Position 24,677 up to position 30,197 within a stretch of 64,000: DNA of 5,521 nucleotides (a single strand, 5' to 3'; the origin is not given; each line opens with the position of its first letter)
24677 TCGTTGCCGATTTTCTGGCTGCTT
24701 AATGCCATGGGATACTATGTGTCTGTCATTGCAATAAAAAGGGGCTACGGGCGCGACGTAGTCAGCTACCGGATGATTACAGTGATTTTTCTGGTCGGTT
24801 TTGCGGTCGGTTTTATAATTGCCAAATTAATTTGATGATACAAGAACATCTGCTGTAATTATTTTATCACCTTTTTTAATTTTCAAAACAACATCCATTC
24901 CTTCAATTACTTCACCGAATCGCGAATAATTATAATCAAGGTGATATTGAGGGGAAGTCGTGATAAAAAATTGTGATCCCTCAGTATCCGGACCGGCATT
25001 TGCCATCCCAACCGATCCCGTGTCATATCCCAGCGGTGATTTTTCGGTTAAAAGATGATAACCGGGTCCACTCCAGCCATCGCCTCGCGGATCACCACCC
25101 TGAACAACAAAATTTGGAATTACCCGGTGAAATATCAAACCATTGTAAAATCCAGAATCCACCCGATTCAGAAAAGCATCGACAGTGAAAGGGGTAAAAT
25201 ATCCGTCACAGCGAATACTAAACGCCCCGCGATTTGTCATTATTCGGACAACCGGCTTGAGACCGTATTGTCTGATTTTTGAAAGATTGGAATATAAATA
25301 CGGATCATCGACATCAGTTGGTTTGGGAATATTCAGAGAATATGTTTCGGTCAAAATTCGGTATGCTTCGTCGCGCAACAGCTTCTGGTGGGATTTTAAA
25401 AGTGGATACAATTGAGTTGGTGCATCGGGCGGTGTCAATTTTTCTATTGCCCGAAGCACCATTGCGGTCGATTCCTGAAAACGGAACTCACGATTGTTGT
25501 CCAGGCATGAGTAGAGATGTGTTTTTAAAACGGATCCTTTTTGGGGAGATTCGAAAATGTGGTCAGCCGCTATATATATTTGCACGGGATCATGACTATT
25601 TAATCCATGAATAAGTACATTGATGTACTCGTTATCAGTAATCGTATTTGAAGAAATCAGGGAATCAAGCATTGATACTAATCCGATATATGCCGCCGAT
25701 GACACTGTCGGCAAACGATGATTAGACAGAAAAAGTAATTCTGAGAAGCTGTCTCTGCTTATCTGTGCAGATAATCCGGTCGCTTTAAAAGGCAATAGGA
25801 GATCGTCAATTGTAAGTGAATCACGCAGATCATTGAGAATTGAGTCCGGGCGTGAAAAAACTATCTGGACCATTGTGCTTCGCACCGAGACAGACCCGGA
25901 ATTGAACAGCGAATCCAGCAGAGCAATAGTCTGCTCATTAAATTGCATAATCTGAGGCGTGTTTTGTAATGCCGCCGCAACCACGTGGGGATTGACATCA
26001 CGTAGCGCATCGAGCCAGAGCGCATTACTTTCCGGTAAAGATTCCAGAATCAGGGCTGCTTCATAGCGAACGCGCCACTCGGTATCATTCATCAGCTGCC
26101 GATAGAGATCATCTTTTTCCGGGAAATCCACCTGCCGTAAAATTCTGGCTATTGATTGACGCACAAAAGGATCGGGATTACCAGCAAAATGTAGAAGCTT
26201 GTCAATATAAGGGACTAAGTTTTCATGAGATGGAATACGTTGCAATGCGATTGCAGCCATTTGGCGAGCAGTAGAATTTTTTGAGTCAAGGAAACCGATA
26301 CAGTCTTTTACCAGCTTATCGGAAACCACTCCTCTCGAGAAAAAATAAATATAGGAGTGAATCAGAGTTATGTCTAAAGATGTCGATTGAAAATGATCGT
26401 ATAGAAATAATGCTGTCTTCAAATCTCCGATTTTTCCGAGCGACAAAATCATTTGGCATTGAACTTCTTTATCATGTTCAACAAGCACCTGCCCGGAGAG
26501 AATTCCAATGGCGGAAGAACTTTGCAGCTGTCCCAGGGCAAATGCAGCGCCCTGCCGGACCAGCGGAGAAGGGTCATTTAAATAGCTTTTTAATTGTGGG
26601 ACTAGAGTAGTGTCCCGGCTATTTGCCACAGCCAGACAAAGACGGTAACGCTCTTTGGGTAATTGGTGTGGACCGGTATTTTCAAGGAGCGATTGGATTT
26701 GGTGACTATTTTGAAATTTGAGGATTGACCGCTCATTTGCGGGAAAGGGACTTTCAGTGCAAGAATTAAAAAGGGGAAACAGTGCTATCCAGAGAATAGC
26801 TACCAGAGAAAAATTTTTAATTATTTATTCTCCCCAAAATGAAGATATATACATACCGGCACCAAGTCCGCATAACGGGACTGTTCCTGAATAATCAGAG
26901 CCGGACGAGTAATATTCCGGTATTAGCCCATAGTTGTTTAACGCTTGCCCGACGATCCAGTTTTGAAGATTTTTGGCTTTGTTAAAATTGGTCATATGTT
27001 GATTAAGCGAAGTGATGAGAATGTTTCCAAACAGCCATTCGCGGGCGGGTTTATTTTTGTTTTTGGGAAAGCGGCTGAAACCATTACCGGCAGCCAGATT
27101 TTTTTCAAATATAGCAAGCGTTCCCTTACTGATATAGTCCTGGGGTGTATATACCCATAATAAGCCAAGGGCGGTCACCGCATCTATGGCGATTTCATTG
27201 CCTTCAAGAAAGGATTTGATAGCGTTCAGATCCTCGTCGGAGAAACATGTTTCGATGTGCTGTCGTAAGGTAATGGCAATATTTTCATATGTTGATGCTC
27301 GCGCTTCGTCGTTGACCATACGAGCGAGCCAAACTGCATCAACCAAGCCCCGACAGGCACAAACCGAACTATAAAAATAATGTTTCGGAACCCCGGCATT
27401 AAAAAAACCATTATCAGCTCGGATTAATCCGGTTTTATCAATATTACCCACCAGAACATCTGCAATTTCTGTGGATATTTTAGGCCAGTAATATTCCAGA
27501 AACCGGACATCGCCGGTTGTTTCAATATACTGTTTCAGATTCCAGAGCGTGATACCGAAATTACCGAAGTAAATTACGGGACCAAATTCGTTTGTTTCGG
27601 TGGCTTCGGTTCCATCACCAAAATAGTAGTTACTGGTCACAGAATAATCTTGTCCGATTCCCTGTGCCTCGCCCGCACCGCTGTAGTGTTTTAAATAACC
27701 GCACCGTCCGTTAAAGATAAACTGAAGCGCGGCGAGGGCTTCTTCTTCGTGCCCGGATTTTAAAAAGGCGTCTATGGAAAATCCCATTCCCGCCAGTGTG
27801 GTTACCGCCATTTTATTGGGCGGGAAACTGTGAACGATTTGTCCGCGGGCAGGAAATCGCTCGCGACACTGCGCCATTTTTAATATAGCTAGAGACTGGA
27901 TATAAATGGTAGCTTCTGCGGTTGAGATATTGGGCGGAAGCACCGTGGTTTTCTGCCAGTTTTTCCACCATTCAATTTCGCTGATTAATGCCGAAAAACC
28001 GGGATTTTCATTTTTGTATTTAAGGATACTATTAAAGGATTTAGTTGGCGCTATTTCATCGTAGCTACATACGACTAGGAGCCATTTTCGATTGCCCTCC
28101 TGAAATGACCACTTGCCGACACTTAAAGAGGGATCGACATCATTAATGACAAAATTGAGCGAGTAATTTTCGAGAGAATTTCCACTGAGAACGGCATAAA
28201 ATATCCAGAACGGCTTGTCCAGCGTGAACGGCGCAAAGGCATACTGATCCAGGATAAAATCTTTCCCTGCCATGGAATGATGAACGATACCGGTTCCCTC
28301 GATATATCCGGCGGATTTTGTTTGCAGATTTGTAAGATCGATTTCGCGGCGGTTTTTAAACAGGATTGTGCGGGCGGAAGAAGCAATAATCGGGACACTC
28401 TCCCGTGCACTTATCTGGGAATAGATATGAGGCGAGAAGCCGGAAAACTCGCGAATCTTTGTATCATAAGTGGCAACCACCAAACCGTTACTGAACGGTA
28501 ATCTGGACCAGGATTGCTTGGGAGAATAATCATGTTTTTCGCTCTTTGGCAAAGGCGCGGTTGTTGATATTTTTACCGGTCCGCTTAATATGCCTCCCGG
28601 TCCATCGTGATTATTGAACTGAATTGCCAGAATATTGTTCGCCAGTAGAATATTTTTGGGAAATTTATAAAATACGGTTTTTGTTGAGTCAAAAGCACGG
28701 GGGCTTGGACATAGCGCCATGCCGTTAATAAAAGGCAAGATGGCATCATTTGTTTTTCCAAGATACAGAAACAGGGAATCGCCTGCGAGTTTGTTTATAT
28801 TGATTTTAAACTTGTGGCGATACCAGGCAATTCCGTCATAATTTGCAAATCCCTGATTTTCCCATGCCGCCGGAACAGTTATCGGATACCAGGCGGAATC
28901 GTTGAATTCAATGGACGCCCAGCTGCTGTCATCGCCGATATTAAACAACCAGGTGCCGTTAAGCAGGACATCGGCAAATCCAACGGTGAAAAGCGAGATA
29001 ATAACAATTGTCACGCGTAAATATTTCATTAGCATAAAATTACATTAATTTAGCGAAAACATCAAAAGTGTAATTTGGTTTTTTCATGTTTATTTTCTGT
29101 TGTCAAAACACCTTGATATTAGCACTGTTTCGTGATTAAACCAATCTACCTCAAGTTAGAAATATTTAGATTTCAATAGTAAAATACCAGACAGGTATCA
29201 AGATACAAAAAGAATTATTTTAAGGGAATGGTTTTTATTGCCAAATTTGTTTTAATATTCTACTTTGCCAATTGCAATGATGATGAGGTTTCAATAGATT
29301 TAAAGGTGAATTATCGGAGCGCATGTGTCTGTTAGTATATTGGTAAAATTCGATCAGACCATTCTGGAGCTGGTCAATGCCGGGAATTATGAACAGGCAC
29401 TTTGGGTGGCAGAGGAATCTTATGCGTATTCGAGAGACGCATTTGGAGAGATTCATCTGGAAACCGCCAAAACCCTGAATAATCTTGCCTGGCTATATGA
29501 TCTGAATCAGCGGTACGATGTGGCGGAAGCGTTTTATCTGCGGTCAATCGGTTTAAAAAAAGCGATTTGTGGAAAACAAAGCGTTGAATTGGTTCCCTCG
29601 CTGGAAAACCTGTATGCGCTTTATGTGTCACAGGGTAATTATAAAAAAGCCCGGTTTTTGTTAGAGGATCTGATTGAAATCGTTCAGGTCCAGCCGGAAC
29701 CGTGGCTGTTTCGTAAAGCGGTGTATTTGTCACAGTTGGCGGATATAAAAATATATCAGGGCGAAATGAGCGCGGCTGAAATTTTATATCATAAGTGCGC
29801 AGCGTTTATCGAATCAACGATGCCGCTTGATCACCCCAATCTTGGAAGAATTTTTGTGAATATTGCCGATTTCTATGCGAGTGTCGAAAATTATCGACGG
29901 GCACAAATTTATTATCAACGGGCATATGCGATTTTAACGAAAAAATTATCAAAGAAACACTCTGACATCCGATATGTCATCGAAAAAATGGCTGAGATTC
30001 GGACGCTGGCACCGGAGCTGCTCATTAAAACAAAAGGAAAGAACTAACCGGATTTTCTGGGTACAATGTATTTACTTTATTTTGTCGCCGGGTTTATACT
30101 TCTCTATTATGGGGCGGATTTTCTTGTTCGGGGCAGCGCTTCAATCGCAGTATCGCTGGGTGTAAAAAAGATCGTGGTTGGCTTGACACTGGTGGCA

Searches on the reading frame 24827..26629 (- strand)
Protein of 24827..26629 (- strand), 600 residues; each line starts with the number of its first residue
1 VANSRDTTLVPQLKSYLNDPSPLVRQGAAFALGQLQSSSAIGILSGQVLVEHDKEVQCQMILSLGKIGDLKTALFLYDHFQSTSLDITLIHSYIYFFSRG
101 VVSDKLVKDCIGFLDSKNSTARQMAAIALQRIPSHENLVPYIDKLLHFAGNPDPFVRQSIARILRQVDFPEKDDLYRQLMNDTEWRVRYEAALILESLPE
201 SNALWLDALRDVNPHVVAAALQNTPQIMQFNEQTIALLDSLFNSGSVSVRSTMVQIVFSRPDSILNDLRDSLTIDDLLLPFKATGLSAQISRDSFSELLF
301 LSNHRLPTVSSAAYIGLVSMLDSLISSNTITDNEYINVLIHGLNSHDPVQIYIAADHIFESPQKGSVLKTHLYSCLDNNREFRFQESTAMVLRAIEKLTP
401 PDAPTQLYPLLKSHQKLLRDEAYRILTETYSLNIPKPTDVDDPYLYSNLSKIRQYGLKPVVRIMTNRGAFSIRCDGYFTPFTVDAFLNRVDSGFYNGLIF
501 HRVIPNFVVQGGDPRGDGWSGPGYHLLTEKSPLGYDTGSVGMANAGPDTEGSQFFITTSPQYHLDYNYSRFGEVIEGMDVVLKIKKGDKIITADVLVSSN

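Call 31: search_protein_families(library=pfam, proteins=[window:24827-26629:-], max_evalue=0.001)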
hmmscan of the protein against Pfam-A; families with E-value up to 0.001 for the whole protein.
window:24827-26629:- (600 aa): 6 families
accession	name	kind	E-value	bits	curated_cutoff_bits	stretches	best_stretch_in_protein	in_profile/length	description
PF00160.26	Pro_isomerase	-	3e-34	119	21.7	1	461-588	2-141/159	Cyclophilin type peptidyl-prolyl cis-trans isomerase/CLD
PF13646.12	HEAT_2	-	8e-25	87.4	27.7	2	11-85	2-76/88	HEAT repeats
PF02985.28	HEAT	-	1.3e-16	59.6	23.5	1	9-37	1-29/31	HEAT repeat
PF13513.12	HEAT_EZ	-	4.2e-09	37.2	27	0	9-35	29-55/55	HEAT-like repeat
PF03130.22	HEAT_PBS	-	5.9e-05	23.7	20.9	0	24-44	1-21/27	PBS lyase HEAT-like repeat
PF12717.13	Cnd1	-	0.00067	20.2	26.4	0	9-39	22-52/162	non-SMC mitotic condensation complex subunit 1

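Call 76: search_protein_families(library=ncbifam, proteins=[window:24827-26629:-], max_evalue=0.01)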
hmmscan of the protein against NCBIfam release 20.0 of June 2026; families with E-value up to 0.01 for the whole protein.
window:24827-26629:- (600 aa): 5 families
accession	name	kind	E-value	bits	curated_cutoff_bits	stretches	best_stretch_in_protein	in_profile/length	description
NF008151.0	PRK10903.1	equivalog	1e-17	64.2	308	1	459-586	29-164/190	peptidylprolyl isomerase A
NF008057.0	PRK10791.1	equivalog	2.3e-13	50.2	297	1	461-586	2-138/164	peptidylprolyl isomerase B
NF045662.1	DVU0298_fam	equivalog_domain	4e-06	26.5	75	0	9-54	146-189/213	DVU0298 family protein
NF045915.1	PhycobilmeDegNblB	equivalog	1.3e-05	24.9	300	0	13-71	135-192/214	phycobilisome degradation protein NblB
NF010374.0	PRK13800.1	equivalog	0.00028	19.3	1196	0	111-251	659-794/898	fumarate reductase/succinate dehydrogenase flavoprotein subunit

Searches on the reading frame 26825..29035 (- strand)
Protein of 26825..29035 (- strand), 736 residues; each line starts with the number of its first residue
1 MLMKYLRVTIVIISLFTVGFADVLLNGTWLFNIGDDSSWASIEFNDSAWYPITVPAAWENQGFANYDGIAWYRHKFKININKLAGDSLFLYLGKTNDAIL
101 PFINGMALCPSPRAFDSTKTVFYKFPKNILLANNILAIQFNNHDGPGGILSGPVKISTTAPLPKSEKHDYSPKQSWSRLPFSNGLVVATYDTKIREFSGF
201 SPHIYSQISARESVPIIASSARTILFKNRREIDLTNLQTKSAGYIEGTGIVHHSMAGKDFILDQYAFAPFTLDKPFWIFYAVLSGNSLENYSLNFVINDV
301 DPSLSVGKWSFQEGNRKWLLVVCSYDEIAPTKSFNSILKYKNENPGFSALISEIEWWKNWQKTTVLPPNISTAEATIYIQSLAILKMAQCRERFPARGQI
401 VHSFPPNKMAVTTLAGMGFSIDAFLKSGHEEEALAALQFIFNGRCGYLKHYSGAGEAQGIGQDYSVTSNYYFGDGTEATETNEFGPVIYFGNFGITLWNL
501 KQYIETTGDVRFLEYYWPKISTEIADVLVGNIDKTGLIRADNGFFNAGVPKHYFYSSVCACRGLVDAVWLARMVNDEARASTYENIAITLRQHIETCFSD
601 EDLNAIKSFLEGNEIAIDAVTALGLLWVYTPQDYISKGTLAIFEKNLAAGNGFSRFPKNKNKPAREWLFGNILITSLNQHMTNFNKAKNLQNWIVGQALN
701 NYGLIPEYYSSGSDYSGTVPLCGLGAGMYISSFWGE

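Call 31: search_protein_families(library=pfam, proteins=[window:26825-29035:-], max_evalue=0.001)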
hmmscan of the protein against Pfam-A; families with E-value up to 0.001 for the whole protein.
window:26825-29035:- (736 aa): 0 families

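Call 76: search_protein_families(library=ncbifam, proteins=[window:26825-29035:-], max_evalue=0.01)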
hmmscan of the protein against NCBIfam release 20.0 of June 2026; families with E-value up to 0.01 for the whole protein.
window:26825-29035:- (736 aa): 3 families
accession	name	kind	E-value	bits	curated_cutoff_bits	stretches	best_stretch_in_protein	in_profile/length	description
TIGR01577.1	oligosac_amyl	hypoth_equivalog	6.8e-07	28.3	820.7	1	474-636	340-493/616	oligosaccharide amylase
NF041463.1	GalB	equivalog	0.0013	16.7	900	1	34-143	85-206/869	beta-galactosidase GalB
NF041084.1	trehalase_H1_Arch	equivalog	0.002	16.8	820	1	494-692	339-527/570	alpha,alpha-trehalase TreH1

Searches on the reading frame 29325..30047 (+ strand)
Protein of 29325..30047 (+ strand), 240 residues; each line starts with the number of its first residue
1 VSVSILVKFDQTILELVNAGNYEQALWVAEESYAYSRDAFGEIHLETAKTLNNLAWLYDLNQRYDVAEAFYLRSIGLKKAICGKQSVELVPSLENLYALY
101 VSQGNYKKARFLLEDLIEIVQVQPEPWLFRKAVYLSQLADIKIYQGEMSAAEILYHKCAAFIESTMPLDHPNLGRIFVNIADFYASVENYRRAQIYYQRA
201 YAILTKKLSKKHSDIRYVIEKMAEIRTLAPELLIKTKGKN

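Call 31: search_protein_families(library=pfam, proteins=[window:29325-30047:+], max_evalue=0.001)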
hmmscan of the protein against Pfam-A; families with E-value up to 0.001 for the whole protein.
window:29325-30047:+ (240 aa): 8 families
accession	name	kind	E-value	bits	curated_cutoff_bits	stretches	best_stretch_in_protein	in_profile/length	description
PF13424.12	TPR_12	-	3.7e-22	78.7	30.1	3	19-79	16-76/77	Tetratricopeptide repeat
PF13374.12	TPR_10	-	7.9e-17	61.1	27.5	1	47-85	1-39/42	Tetratricopeptide repeat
PF24885.1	TPR_NPHP3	-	3.2e-13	50.1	100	2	135-211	144-220/239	Nephrocystin-3 TPR domain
PF13176.12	TPR_7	-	2.2e-09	37.1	27.9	0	50-78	1-29/36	Tetratricopeptide repeat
PF13181.12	TPR_8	-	7.9e-08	32.3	25.7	0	48-79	1-32/34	Tetratricopeptide repeat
PF07719.23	TPR_2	-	5.3e-07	29.7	27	0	48-75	1-28/34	Tetratricopeptide repeat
PF13428.12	TPR_14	-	2.9e-05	24.8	23.5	0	98-128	9-39/44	Tetratricopeptide repeat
PF08631.16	SPO22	-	0.00012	22.1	27.5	0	145-217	5-77/274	Meiosis protein SPO22/ZIP4 like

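Call 76: search_protein_families(library=ncbifam, proteins=[window:29325-30047:+], max_evalue=0.01)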
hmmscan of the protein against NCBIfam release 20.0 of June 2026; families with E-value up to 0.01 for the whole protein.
window:29325-30047:+ (240 aa): 4 families
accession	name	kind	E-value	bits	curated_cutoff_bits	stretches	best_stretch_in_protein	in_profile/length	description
NF040586.1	FxSxx_TPR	equivalog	6.7e-15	54.6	300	1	16-212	482-678/830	FxSxx-COOH system tetratricopeptide repeat protein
TIGR02917.1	PEP_TPR_lipo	equivalog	3.5e-05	21.9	312.2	0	95-203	572-664/899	XrtA/PEP-CTERM system TPR-repeat protein PrsT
NF047371.1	FlcA_CTERM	equivalog_domain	0.0027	16.2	300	0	169-217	433-477/646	periplasmic flagellar collar protein FlcA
NF053520.1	HK_Porph_FimS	equivalog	0.0036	15.6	600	1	58-203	54-193/618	sensor histidine kinase FimS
